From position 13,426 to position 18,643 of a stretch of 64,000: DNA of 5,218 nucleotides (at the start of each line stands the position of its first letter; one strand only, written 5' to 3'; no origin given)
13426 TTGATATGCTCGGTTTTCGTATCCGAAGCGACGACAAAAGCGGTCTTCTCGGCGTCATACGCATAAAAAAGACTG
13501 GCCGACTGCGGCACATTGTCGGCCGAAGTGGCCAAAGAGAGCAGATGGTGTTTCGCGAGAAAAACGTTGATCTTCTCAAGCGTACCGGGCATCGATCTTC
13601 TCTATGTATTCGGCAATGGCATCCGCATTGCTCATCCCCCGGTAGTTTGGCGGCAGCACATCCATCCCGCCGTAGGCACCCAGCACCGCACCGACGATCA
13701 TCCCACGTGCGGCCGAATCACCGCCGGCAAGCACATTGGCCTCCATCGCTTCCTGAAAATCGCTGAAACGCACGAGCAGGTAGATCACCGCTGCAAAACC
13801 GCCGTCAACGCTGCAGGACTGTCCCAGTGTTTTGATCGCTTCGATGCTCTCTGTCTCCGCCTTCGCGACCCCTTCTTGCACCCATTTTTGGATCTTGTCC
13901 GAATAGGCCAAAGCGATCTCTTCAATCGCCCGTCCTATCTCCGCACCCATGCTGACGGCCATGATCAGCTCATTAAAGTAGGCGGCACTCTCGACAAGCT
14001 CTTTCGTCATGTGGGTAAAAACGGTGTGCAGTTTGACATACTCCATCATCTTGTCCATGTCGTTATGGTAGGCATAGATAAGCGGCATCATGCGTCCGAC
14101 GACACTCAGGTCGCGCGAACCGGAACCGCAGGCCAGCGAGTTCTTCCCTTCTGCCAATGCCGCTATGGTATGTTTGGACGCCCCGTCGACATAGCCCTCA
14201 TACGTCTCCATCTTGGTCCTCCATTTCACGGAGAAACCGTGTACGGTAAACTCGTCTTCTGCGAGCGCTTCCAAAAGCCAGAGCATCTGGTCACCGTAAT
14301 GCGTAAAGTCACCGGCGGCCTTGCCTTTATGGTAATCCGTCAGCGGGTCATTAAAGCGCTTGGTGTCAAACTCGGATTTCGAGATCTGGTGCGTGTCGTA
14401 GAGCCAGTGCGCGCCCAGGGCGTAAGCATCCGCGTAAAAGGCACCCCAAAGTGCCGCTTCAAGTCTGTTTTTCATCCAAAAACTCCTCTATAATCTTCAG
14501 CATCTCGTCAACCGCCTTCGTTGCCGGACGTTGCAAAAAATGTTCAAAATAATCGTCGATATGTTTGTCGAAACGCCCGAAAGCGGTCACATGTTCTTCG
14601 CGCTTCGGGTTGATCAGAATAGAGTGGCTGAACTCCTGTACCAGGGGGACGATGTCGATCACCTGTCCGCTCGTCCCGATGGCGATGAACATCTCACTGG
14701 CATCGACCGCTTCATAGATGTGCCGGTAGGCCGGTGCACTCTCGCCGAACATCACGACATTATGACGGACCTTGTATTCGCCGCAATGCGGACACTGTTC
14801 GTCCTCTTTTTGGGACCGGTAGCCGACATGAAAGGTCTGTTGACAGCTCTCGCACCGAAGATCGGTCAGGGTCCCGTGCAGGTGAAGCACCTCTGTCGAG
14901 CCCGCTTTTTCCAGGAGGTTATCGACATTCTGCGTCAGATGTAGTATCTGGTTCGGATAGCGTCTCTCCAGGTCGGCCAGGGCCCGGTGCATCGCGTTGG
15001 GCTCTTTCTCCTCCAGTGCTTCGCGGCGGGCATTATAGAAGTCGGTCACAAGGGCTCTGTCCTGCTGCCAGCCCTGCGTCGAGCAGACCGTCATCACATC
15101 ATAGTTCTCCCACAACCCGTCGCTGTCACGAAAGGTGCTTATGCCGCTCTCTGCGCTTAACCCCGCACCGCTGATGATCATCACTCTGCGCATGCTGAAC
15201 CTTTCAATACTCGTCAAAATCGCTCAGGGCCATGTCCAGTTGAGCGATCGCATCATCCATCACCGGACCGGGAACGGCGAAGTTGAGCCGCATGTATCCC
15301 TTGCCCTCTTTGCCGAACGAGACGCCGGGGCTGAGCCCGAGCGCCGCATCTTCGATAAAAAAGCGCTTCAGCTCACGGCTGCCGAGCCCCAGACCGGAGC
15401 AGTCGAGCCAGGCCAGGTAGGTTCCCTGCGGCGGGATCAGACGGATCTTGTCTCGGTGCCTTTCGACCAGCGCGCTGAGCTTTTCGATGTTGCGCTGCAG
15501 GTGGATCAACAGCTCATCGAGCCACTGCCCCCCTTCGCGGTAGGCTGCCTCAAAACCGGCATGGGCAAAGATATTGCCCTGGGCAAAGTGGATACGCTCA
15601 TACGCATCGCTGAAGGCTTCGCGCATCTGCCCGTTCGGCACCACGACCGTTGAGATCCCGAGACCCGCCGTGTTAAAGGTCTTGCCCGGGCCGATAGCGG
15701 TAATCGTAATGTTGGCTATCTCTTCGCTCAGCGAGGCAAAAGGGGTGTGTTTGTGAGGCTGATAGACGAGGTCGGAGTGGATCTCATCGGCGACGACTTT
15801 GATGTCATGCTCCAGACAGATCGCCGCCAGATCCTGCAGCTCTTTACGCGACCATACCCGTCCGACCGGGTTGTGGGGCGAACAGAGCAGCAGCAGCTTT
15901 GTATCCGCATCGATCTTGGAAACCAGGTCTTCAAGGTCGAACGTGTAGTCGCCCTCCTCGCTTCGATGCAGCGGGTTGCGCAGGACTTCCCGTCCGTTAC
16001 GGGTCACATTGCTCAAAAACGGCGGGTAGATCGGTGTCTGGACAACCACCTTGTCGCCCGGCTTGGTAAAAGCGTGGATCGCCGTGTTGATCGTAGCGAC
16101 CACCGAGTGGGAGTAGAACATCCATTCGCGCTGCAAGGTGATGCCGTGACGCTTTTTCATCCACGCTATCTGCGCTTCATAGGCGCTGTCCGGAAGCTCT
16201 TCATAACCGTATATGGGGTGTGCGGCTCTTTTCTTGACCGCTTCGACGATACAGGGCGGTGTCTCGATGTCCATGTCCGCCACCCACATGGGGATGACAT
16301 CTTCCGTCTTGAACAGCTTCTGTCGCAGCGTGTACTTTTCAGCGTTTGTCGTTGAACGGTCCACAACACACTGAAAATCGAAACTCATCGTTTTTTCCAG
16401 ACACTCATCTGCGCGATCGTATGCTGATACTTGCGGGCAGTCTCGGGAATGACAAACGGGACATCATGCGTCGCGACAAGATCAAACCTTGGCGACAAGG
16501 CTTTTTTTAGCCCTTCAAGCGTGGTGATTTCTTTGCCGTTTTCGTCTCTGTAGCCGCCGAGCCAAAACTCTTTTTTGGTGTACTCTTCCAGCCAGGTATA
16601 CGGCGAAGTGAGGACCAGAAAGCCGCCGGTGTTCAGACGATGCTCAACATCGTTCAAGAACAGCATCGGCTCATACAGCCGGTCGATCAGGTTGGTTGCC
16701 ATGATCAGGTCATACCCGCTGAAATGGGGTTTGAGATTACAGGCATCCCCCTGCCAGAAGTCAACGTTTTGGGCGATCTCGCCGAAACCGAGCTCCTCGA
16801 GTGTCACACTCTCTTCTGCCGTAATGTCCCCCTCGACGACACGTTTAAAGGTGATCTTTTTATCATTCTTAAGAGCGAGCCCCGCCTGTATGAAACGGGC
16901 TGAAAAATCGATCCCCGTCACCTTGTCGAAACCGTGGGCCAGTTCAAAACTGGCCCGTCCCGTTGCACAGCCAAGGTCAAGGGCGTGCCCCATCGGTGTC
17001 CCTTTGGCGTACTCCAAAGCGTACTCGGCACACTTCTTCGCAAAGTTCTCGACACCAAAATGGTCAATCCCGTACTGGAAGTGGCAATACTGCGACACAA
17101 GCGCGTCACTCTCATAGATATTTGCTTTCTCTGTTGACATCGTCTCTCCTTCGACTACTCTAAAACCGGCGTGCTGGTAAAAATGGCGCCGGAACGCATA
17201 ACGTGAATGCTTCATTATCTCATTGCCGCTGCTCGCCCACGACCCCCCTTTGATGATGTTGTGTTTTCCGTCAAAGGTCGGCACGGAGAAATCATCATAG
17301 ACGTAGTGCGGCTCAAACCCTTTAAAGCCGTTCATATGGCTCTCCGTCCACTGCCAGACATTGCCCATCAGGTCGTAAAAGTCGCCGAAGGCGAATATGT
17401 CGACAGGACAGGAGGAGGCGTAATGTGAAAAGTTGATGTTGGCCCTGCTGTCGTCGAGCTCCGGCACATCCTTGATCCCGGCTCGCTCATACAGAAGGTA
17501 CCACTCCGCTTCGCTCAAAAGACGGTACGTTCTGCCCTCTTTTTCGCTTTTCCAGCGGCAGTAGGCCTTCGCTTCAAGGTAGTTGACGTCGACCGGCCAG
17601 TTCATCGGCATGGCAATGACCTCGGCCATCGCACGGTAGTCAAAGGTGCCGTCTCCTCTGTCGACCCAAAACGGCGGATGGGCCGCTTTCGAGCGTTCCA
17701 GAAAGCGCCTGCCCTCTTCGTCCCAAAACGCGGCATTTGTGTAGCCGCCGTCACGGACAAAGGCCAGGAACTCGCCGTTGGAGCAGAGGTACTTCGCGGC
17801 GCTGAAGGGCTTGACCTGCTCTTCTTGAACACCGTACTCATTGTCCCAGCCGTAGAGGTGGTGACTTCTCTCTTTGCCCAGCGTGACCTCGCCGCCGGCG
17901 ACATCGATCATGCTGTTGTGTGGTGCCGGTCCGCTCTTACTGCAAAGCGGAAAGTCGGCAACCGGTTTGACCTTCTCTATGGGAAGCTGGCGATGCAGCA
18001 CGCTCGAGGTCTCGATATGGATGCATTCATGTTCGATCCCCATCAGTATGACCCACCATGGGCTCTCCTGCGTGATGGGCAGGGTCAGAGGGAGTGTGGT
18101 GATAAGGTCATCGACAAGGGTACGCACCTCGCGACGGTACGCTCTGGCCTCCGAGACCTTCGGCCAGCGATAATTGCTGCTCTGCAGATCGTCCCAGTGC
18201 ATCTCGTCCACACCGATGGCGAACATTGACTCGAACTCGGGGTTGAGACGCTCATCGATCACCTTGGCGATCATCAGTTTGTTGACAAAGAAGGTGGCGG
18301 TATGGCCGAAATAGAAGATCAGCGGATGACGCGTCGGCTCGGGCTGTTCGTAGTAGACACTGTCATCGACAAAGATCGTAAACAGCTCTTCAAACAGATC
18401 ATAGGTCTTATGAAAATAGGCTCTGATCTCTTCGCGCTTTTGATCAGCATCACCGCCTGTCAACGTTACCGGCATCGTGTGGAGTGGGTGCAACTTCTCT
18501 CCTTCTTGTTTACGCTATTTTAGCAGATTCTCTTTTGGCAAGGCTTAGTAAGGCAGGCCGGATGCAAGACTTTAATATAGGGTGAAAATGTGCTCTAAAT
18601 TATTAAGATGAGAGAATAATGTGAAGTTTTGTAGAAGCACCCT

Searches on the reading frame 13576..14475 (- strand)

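Call 62: search_protein_families(library=pfam, proteins=[window:13576-14475:-], max_evalue=0.00001)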
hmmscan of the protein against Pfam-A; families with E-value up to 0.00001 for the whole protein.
window:13576-14475:- (299 aa): 1 family
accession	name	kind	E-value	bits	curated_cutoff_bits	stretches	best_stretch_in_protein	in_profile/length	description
PF03747.19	ADP_ribosyl_GH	-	6.4e-42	144.6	26.2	1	7-276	1-286/287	ADP-ribosylglycohydrolase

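Call 93: search_protein_families(library=ncbifam, proteins=[window:13576-14475:-], max_evalue=0.00001)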
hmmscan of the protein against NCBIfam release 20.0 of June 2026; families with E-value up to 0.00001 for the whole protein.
window:13576-14475:- (299 aa): 1 family
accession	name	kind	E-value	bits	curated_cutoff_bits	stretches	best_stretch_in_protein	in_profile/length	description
TIGR02662.1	dinitro_DRAG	equivalog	1.2e-06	27.9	337.05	1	128-278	126-263/287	ADP-ribosyl-[dinitrogen reductase] hydrolase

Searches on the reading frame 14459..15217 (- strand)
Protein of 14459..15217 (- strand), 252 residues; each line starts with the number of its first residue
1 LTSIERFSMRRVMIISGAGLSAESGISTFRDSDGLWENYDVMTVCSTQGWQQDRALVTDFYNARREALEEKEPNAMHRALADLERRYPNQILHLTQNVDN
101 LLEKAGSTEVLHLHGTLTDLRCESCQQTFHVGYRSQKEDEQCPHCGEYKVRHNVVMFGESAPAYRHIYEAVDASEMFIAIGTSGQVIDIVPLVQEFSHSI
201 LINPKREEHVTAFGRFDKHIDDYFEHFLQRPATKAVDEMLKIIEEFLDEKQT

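Call 62: search_protein_families(library=pfam, proteins=[window:14459-15217:-], max_evalue=0.00001)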
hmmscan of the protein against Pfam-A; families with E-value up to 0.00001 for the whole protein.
window:14459-15217:- (252 aa): 1 family
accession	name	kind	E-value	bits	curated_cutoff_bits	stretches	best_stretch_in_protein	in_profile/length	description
PF02146.23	SIR2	-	3.8e-43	148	24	1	17-186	1-178/180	Sir2 family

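Call 93: search_protein_families(library=ncbifam, proteins=[window:14459-15217:-], max_evalue=0.00001)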
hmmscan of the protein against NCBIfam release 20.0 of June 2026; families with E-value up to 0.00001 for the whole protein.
window:14459-15217:- (252 aa): 7 families
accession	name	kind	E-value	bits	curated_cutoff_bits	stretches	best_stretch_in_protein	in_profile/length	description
NF001753.0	PRK00481.1-3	subfamily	1.8e-53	181.1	243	1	9-196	13-207/252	NAD-dependent protein deacylase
NF001755.0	PRK00481.1-5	equivalog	3.2e-51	173.9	318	1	8-196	39-229/278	Sir2 family NAD+-dependent deacetylase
NF040867.1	prot_deacyl_CobB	equivalog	1.4e-46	158.7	320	1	10-207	11-215/242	NAD-dependent protein deacetylase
NF001754.0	PRK00481.1-4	equivalog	2.1e-36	125.3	252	1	10-204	16-216/244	NAD-dependent protein deacylase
NF001752.0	PRK00481.1-1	equivalog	1.2e-32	113.4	221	1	10-203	15-214/242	NAD-dependent protein deacylase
NF003738.0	PRK05333.1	equivalog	1.4e-26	93.1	305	1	9-128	26-144/295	NAD-dependent protein deacetylase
NF010736.0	PRK14138.1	equivalog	5.3e-24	84.8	395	1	10-186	12-191/244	NAD-dependent deacetylase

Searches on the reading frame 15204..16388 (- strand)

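Call 62: search_protein_families(library=pfam, proteins=[window:15204-16388:-], max_evalue=0.00001)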
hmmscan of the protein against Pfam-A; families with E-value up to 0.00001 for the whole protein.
window:15204-16388:- (394 aa): 1 family
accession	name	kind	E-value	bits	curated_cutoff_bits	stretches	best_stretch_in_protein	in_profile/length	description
PF00155.27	Aminotran_1_2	-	3.2e-38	132.3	19.7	1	31-380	3-357/361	Aminotransferase class I and II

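Call 93: search_protein_families(library=ncbifam, proteins=[window:15204-16388:-], max_evalue=0.00001)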
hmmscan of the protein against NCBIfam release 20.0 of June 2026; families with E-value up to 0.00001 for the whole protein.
window:15204-16388:- (394 aa): 55 families (the best 25 are shown)
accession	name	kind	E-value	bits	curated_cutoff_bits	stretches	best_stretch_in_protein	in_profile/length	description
TIGR04350.1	C_S_lyase_PatB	subfamily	4.2e-163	542.7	340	1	5-388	1-383/384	PatB family C-S lyase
NF004770.0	PRK06108.1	subfamily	5.4e-46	157.2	422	1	26-388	33-392/396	pyridoxal phosphate-dependent aminotransferase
NF041364.1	GntC_guanitoxin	equivalog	3.9e-43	147.7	415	1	74-384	46-353/356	guanitoxin biosynthesis PLP-dependent (S)-gamma-hydroxy-L-arginine cyclodehydratase GntC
NF005855.0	PRK07777.1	equivalog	2.5e-34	119.2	553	1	94-386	96-386/391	pyridoxal phosphate-dependent aminotransferase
NF004975.0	PRK06348.1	equivalog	4.2e-34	118.2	549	1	26-384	26-379/384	pyridoxal phosphate-dependent aminotransferase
NF006756.0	PRK09276.1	subfamily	1.7e-33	116.1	507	1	22-385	24-383/387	LL-diaminopimelate aminotransferase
TIGR03540.1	DapC_direct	equivalog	3.3e-33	115.2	593.25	1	22-385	22-381/383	LL-diaminopimelate aminotransferase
NF006229.0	PRK08361.1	equivalog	4.6e-31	108.2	624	1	21-390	25-390/391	aspartate aminotransferase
NF006488.0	PRK08912.1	equivalog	3.9e-29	101.8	498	1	79-387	78-383/387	aminotransferase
NF005977.0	PRK08068.1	subfamily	5.5e-29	101.6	494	1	23-384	26-383/391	transaminase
NF005744.0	PRK07568.1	subfamily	8.3e-29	100.6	389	1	31-323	32-319/398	pyridoxal phosphate-dependent aminotransferase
NF006569.0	PRK09082.1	subfamily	1.6e-28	99.9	420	1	97-384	101-383/386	methionine aminotransferase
NF005588.0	PRK07309.1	equivalog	2.4e-28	99.1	576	1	24-386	25-384/391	pyridoxal phosphate-dependent aminotransferase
NF005816.0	PRK07682.1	equivalog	5.1e-28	97.8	620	1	97-385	100-380/390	aminotransferase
TIGR01265.1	tyr_nico_aTase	subfamily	3.9e-27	95.3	292.45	1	68-384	77-395/403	tyrosine/nicotianamine family aminotransferase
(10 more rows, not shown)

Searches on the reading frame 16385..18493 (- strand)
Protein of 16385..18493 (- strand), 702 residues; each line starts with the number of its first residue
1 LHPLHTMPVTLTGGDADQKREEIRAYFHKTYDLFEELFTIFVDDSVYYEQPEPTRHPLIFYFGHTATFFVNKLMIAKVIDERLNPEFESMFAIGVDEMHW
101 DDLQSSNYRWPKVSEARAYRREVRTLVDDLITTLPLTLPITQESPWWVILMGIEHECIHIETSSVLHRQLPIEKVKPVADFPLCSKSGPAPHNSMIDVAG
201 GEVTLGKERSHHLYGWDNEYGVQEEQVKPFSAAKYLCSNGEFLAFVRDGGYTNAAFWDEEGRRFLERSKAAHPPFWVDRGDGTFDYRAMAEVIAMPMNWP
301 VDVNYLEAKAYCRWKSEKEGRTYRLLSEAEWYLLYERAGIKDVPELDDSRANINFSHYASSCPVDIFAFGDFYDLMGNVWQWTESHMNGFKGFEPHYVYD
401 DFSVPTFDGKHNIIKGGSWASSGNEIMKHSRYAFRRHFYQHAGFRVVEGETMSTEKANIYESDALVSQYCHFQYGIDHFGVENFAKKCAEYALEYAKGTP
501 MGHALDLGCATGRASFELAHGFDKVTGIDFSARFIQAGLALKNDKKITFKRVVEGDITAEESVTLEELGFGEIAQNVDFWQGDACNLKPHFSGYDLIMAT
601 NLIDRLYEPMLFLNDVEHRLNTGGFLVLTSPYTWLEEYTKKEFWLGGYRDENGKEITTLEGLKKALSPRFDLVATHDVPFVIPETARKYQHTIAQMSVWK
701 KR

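Call 62: search_protein_families(library=pfam, proteins=[window:16385-18493:-], max_evalue=0.00001)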
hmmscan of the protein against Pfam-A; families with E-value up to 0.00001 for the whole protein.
window:16385-18493:- (702 aa): 6 families
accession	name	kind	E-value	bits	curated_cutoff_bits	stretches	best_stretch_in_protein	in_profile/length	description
PF03781.23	FGE-sulfatase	-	7.6e-30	104.8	23.3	1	193-447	3-254/255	Sulfatase-modifying factor enzyme 1-like domain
PF13847.12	Methyltransf_31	-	9.9e-13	48.4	27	1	503-637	6-120/145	Methyltransferase domain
PF12867.12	DinB_2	-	2.3e-10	41.4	24.8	1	27-162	2-127/128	DinB superfamily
PF08242.18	Methyltransf_12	-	6.2e-09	36.9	30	1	505-626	1-98/98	Methyltransferase domain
PF13649.12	Methyltransf_25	-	2.9e-08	34.7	27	0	505-557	2-55/97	Methyltransferase domain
PF08241.18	Methyltransf_11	-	1.5e-07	32.4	21.2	0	505-627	1-94/95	Methyltransferase domain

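Call 93: search_protein_families(library=ncbifam, proteins=[window:16385-18493:-], max_evalue=0.00001)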
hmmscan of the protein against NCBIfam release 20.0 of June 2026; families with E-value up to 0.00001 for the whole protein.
window:16385-18493:- (702 aa): 5 families
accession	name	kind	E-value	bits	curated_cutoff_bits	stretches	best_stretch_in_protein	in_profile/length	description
TIGR04344.1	ovoA_Nterm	equivalog_domain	4.9e-205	681.5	400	1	9-447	3-444/444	5-histidylcysteine sulfoxide synthase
TIGR04345.1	ovoA_Cterm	equivalog_domain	5.6e-97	324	170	1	460-701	1-242/242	putative 4-mercaptohistidine N1-methyltransferase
TIGR03440.2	egtB_TIGR03440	equivalog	1.9e-50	172.2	360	1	42-442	19-403/413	ergothioneine biosynthesis protein EgtB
NF041186.1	SenA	equivalog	1.3e-47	163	420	1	22-446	11-380/382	selenoneine synthase SenA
NF051459.1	pyoverdine_PvdO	equivalog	2.7e-06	26.7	500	0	227-392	68-225/280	dihydropyoverdine dehydrogenase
